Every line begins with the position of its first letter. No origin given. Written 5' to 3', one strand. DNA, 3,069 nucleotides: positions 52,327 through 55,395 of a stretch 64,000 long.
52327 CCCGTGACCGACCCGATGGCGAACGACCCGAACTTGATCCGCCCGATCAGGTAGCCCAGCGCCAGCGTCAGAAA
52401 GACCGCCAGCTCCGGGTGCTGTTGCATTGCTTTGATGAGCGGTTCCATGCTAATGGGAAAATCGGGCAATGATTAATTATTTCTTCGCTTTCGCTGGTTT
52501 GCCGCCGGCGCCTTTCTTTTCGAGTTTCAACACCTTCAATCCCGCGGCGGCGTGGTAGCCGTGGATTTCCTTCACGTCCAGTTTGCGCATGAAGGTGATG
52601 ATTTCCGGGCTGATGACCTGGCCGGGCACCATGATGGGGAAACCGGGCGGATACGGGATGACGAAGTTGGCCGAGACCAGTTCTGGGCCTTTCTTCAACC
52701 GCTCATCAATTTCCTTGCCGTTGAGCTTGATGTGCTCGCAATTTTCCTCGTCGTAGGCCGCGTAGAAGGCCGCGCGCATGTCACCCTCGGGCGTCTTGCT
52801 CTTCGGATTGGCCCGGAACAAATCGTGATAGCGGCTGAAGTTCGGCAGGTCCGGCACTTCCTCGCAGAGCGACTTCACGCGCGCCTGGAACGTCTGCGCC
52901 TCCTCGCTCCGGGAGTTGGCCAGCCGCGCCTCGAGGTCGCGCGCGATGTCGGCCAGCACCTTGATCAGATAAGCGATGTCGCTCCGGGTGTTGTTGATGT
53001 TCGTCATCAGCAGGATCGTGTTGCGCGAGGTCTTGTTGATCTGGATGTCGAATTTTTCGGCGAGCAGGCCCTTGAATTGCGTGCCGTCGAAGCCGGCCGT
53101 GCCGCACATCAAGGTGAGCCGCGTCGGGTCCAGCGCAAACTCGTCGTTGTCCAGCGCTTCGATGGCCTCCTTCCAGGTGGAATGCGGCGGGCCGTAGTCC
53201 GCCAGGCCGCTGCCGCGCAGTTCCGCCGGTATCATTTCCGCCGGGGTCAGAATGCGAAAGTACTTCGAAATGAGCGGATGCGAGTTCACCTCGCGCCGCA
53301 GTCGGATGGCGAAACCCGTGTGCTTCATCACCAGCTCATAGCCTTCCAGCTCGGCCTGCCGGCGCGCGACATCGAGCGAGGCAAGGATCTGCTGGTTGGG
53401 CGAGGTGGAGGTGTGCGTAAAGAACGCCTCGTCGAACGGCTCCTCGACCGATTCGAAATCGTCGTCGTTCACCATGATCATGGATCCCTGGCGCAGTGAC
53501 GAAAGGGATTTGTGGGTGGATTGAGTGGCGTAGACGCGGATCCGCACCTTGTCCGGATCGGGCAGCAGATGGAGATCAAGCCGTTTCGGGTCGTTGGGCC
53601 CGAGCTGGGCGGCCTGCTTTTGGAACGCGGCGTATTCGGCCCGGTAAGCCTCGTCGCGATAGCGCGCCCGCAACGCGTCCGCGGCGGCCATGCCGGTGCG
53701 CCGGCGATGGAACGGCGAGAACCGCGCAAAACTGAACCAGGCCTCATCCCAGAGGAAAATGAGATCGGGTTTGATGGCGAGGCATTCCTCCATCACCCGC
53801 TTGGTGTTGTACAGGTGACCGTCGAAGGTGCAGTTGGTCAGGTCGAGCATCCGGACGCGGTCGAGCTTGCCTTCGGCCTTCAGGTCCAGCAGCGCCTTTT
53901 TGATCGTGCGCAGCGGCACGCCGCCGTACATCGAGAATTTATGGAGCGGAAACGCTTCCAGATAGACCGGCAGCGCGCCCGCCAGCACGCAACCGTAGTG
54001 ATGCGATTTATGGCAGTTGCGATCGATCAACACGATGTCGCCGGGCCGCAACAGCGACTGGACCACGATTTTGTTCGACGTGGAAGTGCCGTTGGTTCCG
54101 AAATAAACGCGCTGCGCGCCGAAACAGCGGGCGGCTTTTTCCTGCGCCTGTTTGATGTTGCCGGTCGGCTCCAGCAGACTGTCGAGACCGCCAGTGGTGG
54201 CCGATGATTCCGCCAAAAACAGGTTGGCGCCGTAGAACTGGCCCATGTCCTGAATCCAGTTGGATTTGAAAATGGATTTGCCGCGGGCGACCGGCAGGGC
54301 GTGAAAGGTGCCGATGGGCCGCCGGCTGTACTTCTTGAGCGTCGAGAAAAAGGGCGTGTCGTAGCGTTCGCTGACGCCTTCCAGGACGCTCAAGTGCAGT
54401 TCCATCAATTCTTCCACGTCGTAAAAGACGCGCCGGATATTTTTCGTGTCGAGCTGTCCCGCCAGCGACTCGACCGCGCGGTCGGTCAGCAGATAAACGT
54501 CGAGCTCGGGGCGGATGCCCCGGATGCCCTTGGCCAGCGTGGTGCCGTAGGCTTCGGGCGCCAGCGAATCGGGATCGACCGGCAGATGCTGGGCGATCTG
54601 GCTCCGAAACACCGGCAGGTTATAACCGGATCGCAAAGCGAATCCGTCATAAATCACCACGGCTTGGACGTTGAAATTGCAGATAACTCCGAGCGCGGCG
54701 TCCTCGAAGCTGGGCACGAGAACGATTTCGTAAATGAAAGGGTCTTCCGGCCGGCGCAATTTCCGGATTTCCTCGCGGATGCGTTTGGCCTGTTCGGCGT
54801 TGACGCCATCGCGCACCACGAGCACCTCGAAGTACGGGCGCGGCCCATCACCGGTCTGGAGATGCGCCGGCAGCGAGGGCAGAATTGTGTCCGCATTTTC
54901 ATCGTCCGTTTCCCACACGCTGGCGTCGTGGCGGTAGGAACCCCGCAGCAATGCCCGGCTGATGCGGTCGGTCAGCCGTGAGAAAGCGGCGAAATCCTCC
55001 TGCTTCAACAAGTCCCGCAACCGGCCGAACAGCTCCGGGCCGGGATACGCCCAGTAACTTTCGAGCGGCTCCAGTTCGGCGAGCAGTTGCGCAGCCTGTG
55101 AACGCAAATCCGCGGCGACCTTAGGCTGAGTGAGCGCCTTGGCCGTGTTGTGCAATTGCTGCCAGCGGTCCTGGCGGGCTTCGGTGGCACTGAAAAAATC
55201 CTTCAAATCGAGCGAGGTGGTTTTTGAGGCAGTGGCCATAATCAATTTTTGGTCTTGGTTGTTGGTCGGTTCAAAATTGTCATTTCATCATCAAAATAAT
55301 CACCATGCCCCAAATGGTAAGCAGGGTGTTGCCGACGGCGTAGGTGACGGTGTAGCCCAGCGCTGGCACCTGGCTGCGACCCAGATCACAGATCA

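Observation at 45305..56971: Three-compartment amino-acid deamidation, antiport and decarboxylation supercluster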

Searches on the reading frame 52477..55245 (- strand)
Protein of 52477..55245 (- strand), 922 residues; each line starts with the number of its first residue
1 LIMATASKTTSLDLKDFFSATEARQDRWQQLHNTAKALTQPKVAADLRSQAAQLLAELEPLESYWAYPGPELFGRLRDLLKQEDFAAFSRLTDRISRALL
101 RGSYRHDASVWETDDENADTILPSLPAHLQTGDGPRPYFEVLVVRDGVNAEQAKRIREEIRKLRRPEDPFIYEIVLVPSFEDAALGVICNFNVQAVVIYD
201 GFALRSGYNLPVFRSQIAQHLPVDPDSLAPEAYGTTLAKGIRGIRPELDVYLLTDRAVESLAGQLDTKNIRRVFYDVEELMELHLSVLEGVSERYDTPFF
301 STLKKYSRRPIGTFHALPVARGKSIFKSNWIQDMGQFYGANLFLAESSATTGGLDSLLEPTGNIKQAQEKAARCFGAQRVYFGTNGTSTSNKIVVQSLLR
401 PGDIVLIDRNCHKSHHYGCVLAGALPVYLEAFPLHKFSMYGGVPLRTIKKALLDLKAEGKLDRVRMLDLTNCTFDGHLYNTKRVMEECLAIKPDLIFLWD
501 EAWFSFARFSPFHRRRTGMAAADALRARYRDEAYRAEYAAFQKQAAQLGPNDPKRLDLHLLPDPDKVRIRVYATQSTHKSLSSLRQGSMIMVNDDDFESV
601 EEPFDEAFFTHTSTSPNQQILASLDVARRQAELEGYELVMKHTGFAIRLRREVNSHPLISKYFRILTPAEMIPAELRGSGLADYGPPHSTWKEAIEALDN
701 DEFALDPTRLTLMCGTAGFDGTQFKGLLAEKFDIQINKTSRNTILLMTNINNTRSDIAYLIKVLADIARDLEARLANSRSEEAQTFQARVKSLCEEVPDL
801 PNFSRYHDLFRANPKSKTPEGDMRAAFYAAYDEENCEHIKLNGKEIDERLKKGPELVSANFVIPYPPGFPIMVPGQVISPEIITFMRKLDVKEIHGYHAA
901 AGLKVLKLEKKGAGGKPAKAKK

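Call 3: search_protein_families(library=pfam, proteins=[window:52477-55245:-])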
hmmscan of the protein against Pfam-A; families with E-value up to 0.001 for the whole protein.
window:52477-55245:- (922 aa): 2 families
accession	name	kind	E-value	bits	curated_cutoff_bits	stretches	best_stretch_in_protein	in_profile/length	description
PF01276.26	OKR_DC_1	-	1.6e-73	248.3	27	2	297-522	1-225/417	Orn/Lys/Arg decarboxylase, major domain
PF03711.20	OKR_DC_1_C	-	2.9e-05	24.8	24.2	1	787-889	14-110/132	Orn/Lys/Arg decarboxylase, C-terminal domain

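Call 4: search_protein_families(library=ncbifam, proteins=[window:52477-55245:-])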
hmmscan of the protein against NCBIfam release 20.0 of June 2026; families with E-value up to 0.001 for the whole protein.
window:52477-55245:- (922 aa): 7 families
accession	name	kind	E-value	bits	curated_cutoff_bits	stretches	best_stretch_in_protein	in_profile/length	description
NF011928.0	PRK15399.1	subfamily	2.3e-59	201.3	968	2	274-521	104-351/713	lysine decarboxylase LdcC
NF011929.0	PRK15400.1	subfamily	4.4e-55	187.3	1056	2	297-522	130-352/714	lysine decarboxylase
NF010092.0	PRK13578.1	subfamily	7.9e-46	156.6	794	2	247-512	57-329/720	ornithine decarboxylase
NF011603.0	PRK15029.1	equivalog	2.8e-45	154.9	1167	2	293-519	133-367/756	arginine decarboxylase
TIGR04301.1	ODC_inducible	exception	1.4e-43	149.2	1310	2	265-513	73-330/719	ornithine decarboxylase SpeF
TIGR04318.1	lacto_ODC_hypo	hypoth_equivalog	4e-30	104.8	950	2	334-513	128-312/695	putative ornithine decarboxylase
NF000586.1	PRK00011.1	subfamily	0.00028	19.8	335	0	571-637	211-273/404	serine hydroxymethyltransferase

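Call 8: search_solved_structures(query=window:52477-55245:-, max_evalue=0.001)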
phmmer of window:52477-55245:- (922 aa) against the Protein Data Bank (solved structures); distinct sequences matched with E-value up to 0.001: 19.
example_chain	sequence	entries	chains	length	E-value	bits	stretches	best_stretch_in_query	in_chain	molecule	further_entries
9n0o_A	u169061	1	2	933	6e-236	788.5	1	23-906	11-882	Probable amino acid decarboxylase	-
9n0n_A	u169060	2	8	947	6e-236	788.5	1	23-906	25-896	Probable amino acid decarboxylase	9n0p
6q6i_A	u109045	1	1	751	1.1e-50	175.5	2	246-522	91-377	Biodegradative arginine decarboxylase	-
9e0o_A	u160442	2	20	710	4.2e-49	170.3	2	312-521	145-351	Lysine decarboxylase, inducible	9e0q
9e0m_A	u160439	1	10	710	4.3e-49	170.2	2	304-521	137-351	Lysine decarboxylase, inducible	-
3n75_A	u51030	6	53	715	9.1e-49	169.2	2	298-521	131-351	Lysine decarboxylase, inducible | Inducible lysine decarboxylase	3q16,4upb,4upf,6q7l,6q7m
5fkx_A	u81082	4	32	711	9.1e-49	169.2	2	298-521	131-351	LYSINE DECARBOXYLASE, INDUCIBLE | Inducible lysine decarboxylase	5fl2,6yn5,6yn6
5fkz_E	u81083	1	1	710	2.1e-46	161.4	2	298-521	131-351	LYSINE DECARBOXYLASE, CONSTITUTIVE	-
6y3x_A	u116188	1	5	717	2.1e-44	154.8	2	302-520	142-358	Lysine decarboxylase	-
5xx1_A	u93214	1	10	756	5.3e-39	136.8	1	296-515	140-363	Arginine decarboxylase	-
2vyc_A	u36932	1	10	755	6.1e-39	136.6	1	295-517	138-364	BIODEGRADATIVE ARGININE DECARBOXYLASE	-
7p9b_A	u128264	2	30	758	6.9e-38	133.2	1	297-520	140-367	Biodegradative arginine decarboxylase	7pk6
9lkg_C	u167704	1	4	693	1.2e-25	92.7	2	335-513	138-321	Ornithine decarboxylase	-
9ll6_A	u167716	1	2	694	2e-24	88.6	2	335-513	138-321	Ornithine decarboxylase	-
9lma_A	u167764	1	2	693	2.4e-24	88.4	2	335-513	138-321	Ornithine decarboxylase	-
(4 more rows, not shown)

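Call 16: search_solved_structures(query=window:52477-55245:-, max_evalue=1e-100, show_alignments=1)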
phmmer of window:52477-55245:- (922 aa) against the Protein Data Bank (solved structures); distinct sequences matched with E-value up to 1e-100: 2.
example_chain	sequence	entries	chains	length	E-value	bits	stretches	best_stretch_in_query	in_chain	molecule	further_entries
9n0o_A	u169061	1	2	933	6e-236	788.5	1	23-906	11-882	Probable amino acid decarboxylase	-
9n0n_A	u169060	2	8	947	6e-236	788.5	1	23-906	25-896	Probable amino acid decarboxylase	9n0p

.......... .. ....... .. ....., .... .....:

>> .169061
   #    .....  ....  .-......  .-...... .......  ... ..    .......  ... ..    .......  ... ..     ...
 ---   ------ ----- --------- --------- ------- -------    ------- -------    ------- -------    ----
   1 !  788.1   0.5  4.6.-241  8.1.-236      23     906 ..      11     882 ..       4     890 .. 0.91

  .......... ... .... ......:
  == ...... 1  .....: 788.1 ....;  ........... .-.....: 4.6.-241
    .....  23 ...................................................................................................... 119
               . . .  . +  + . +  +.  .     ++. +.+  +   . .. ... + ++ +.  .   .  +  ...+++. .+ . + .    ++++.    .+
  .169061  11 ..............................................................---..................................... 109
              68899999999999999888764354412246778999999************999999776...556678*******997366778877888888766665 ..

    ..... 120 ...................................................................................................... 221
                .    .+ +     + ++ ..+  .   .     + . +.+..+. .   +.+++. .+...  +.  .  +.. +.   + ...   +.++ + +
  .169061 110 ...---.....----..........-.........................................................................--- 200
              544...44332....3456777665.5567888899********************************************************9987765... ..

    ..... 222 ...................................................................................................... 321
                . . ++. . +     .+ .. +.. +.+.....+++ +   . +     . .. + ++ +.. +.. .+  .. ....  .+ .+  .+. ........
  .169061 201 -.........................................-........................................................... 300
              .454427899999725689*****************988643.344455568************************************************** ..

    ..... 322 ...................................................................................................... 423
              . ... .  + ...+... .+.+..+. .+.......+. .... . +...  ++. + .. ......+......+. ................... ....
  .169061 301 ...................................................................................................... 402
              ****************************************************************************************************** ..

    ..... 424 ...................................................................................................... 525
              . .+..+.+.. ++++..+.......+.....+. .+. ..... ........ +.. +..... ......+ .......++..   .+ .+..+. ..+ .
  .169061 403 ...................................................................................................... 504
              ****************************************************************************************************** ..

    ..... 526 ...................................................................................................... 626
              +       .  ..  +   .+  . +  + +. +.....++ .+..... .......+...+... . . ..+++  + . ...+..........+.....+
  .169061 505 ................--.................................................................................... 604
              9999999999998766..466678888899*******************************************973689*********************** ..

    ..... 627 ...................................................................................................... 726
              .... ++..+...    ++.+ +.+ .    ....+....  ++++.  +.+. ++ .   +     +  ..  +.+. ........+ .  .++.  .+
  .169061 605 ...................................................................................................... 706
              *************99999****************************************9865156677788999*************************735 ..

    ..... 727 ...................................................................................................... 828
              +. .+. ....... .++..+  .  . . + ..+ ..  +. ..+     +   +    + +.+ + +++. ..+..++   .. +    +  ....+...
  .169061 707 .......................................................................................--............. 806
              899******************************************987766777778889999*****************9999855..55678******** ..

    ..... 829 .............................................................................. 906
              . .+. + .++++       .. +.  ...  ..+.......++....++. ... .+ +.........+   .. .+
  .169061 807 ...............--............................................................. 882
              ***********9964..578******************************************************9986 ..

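Call 17: find_homologous_proteins(query=window:52477-55245:-, max_evalue=1e-50)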
Query window:52477-55245:- (922 aa): 7999 proteins with E <= 1e-50 among 8000 candidates; the best 120 are listed.
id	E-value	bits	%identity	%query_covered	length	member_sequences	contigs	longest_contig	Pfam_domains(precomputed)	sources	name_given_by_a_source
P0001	0.0e+0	2106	100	100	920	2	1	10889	PF01276.27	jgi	-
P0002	0.0e+0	1711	81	98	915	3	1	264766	PF01276.27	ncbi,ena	-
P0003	0.0e+0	1705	82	98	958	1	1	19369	PF01276.27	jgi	jgi:arginine/lysine/ornithine decarboxylase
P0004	0.0e+0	1703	82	98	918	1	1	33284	PF01276.27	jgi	jgi:arginine decarboxylase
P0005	0.0e+0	1693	80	98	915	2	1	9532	PF01276.27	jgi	-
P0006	0.0e+0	1682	80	99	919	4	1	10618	PF01276.27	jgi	jgi:arginine decarboxylase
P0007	0.0e+0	1672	80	99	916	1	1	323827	PF01276.27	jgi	-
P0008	0.0e+0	1666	79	99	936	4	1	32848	PF01276.27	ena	-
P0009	0.0e+0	1636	78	98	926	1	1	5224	PF01276.27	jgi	jgi:arginine decarboxylase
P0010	0.0e+0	1636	78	98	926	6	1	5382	PF01276.27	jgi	-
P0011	0.0e+0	1633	78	97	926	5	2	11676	PF01276.27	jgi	jgi:arginine decarboxylase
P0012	0.0e+0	1631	76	100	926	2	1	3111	PF01276.27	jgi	-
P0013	0.0e+0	1620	76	97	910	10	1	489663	PF01276.27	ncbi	-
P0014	0.0e+0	1617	77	99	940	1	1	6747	PF01276.27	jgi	jgi:arginine decarboxylase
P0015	0.0e+0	1617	78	97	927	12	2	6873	PF01276.27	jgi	jgi:arginine decarboxylase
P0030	0.0e+0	1458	73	98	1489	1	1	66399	PF02080.27,PF06826.18,PF01276.27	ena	-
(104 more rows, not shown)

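Call 19: find_encoding_contigs(protein=P0002, flank=10000, max_places=2)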
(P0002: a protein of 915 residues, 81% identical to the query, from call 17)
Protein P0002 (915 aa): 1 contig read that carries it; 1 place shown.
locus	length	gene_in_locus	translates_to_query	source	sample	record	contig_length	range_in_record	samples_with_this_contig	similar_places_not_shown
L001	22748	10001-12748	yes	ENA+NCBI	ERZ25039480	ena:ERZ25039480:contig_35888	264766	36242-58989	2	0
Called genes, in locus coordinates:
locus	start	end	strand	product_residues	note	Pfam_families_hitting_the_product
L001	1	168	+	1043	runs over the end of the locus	PF00989:PAS, PF08447:PAS_3, PF00989:PAS, PF08448:PAS_4, PF08447:PAS_3, PF13426:PAS_9, PF00512:HisKA, PF02518:HATPase_c, +3 more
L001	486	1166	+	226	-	PF00072:Response_reg, PF00196:GerE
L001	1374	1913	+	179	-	PF13403:Hint_2 (faint)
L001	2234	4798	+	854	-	PF03176:MMPL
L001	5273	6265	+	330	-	-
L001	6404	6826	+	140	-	PF13515:FUSC_2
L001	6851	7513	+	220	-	PF01988:VIT1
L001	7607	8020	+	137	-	PF00072:Response_reg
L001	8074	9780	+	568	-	PF06826:Asp-Al_Ex, PF02080:TrkA_C, PF06826:Asp-Al_Ex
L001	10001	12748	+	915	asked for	PF01276:OKR_DC_1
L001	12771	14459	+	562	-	PF06826:Asp-Al_Ex, PF02080:TrkA_C (weak), PF06826:Asp-Al_Ex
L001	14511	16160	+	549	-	PF00155:Aminotran_1_2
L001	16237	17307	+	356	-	PF00710:Asparaginase, PF17763:Asparaginase_C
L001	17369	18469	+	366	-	PF04960:Glutaminase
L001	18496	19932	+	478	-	PF19577:DcaP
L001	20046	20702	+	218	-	PF03458:Gly_transporter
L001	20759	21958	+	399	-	PF25917:BSH_RND, PF25885:HH_EMRA (weak), PF25876:HH_MFP_RND, PF25944:Beta-barrel_RND, PF25967:RND-MFP_C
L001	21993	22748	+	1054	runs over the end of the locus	PF00873:ACR_tran, PF03176:MMPL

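Call 20: find_related_loci(query=A1, collection=genome_contigs, flank=10000)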
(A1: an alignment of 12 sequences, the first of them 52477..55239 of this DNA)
Query A1 (920 aa) in genome_contigs; peptide patterns used: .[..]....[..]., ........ (x = any residue, [..] = any of these).
600 stretches matched a pattern (row limit reached: there are more); 570 encode a relative of the query (tblastn E <= 1e-3); the best 80 are kept; 80 distinct loci.
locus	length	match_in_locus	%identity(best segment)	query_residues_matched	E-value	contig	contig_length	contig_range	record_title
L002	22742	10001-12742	69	2-911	0e+0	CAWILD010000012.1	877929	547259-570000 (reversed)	MAG: uncultured Gemmatimonadales bacterium isolate MFD05176.bin.1.238 genome assembly, contig: contig_49862, whole genom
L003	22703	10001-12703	68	8-905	0e+0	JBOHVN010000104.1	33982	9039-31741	MAG: Candidatus Binatia bacterium isolate M3-S_metawrap_bin.190 k127_972055, whole genome shotgun sequence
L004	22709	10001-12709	67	6-905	0e+0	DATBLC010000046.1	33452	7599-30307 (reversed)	MAG TPA_asm: Candidatus Binatia bacterium isolate SMAG_U3962 k141_1023487, whole genome shotgun sequence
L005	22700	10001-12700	67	9-905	0e+0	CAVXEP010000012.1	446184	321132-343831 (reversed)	MAG: uncultured delta proteobacterium isolate MFD02360.bin.2.146 genome assembly, contig: contig_20748, whole genome sho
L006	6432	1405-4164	67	3-914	0e+0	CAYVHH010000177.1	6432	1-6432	MAG TPA_asm: uncultured bacterium isolate binchicken_co279_234 genome assembly, contig: k141_2013478, whole genome shotg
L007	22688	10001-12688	66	15-907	0e+0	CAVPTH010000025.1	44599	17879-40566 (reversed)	MAG: uncultured Verrucomicrobiae bacterium isolate MFD00031.bin.2.36 genome assembly, contig: contig_79814, whole genome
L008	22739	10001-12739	65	5-915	0e+0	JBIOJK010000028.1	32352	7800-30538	MAG: Myxococcota bacterium isolate GcL4-1 k141_1395608_length_32352_cov_25.3603, whole genome shotgun sequence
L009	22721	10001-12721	67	1-904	0e+0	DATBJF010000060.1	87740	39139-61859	MAG TPA_asm: Candidatus Methylomirabilota bacterium isolate SMAG_U3913 k141_805264, whole genome shotgun sequence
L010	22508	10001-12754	64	3-915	0e+0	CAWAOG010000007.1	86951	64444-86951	MAG: uncultured delta proteobacterium isolate MFD02979.bin.1.23 genome assembly, contig: contig_11563, whole genome shot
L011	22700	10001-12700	64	15-911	0e+0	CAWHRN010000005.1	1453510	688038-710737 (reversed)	MAG: uncultured Verrucomicrobiae bacterium isolate MFD05841.bin.1.229 genome assembly, contig: contig_29679, whole genom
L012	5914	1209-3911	64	15-912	0e+0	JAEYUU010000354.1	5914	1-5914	MAG: Verrucomicrobia bacterium isolate OH_CBlB_180 k127_434213, whole genome shotgun sequence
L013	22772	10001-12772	63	1-917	0e+0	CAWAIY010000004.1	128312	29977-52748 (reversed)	MAG: uncultured Verrucomicrobiae bacterium isolate MFD02416.bin.2.223 genome assembly, contig: contig_10376, whole genom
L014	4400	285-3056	63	1-917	0e+0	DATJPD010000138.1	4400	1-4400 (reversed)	MAG TPA_asm: Alphaproteobacteria bacterium isolate SMAG_U14904 k141_3123243, whole genome shotgun sequence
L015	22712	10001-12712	63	15-914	0e+0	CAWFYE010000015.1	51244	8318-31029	MAG: uncultured Verrucomicrobiae bacterium isolate MFD05442.bin.1.417 genome assembly, contig: contig_38835, whole genom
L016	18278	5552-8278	63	1-905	0e+0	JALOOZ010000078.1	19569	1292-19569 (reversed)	MAG: Thermodesulfobacteriota bacterium isolate Prado116 scaffold_10504, whole genome shotgun sequence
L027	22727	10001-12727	64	1-904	0e+0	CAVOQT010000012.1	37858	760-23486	MAG: uncultured Gammaproteobacteria bacterium isolate MFD09964.bin.1.363 genome assembly, contig: contig_5815, whole gen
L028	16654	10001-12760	62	1-913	0e+0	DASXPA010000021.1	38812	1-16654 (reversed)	MAG TPA_asm: Chthoniobacterales bacterium isolate SMAG_U5396 k141_5012327, whole genome shotgun sequence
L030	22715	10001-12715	62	4-905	0e+0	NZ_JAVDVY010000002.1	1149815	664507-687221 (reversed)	Lysobacter niastensis strain BE198 Ga0454543_02, whole genome shotgun sequence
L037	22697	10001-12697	63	16-911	0e+0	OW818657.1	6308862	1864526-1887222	metagenome genome assembly, chromosome: 1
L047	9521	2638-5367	62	2-908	0e+0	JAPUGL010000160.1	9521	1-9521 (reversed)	MAG: Gammaproteobacteria bacterium isolate A5-S04_220 A5-S04_220_cg160, whole genome shotgun sequence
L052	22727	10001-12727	62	1-905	0e+0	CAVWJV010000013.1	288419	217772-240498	MAG: Terriglobia bacterium isolate MFD05513.bin.1.23 genome assembly, contig: contig_43881, whole genome shotgun sequenc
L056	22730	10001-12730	60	12-920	0e+0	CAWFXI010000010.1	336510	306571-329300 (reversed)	MAG: uncultured proteobacterium isolate MFD04651.bin.1.78 genome assembly, contig: contig_7743, whole genome shotgun seq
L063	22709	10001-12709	61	1-905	0e+0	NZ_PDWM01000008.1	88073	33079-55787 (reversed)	Pseudoxanthomonas koreensis strain KCTC 12208 NODE_8_length_88074_cov_14.016, whole genome shotgun sequence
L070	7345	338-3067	61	1-905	0e+0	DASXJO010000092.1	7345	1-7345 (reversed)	MAG TPA_asm: Candidatus Angelobacter sp. isolate SMAG_U5250 k141_4920438, whole genome shotgun sequence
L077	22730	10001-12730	60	1-905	0e+0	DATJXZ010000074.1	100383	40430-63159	MAG TPA_asm: Candidatus Solibacter sp. isolate SMAG_U15139 k141_3602480, whole genome shotgun sequence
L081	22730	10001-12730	60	1-905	0e+0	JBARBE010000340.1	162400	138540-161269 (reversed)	MAG: Candidatus Acidiferrum sp. isolate MFD05764_ilm_asm_bin369 k127_3294518, whole genome shotgun sequence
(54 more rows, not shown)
